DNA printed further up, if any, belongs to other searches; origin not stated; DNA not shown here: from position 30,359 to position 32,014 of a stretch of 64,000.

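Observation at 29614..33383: Restriction-modification operon translationally coupled to an ImmA/IrrE-type metallopeptidase and followed by a membrane-anchored HTH protein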

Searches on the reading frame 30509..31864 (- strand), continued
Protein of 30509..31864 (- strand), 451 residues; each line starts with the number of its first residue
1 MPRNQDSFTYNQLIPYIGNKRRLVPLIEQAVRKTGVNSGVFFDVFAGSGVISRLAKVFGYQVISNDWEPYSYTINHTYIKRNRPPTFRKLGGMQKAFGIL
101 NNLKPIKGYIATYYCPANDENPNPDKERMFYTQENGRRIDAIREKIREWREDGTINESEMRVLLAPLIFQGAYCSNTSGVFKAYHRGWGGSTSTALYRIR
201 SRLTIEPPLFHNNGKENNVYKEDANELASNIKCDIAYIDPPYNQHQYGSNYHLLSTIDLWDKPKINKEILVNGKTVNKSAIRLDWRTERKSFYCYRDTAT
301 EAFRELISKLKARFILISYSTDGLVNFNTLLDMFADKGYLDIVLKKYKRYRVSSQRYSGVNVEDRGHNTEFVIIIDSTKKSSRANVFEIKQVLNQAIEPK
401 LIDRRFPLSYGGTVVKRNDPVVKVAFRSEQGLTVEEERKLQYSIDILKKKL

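Call 115: get_annotated_region(hit=H1, flank=4000)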
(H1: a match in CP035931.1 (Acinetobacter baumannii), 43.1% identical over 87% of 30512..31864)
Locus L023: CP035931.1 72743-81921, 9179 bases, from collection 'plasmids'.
description: Acinetobacter baumannii strain VB31459 plasmid unnamed1, complete sequence
organism: Acinetobacter baumannii (NCBI taxid 470)
taxonomy: Bacteria; Pseudomonadota; Gammaproteobacteria; Moraxellales; Moraxellaceae; Acinetobacter; Acinetobacter baumannii
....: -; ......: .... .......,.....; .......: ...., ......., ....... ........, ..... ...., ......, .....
typing (MOB-suite, as given by PLSDB): non-mobilizable; replicon rep_cluster_1254
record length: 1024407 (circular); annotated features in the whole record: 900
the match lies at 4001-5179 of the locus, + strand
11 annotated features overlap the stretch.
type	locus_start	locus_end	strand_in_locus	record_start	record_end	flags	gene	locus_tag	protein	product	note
CDS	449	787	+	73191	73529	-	glnK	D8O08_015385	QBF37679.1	P-II family nitrogen regulator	-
CDS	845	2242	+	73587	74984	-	-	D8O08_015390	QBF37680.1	ammonium transporter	-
CDS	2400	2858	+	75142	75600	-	nrdR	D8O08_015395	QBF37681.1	transcriptional repressor NrdR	-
CDS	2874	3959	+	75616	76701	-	ribD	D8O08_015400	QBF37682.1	bifunctional diaminohydroxyphosphoribosylaminopyrimidine deaminase/5-amino-6-(5-phosphoribosylamino)uracil reductase RibD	-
CDS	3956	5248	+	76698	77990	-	-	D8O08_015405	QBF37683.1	DNA modification methylase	-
CDS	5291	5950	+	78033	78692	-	-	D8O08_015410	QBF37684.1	riboflavin synthase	-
CDS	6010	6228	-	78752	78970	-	-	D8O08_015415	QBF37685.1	hypothetical protein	-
CDS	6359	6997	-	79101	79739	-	-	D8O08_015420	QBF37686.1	hypothetical protein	-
CDS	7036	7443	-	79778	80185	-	-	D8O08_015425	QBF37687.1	DNA polymerase III subunit chi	-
CDS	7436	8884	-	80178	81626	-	-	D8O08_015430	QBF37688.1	leucyl aminopeptidase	-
CDS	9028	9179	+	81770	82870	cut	lptF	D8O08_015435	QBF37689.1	LPS export ABC transporter permease LptF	-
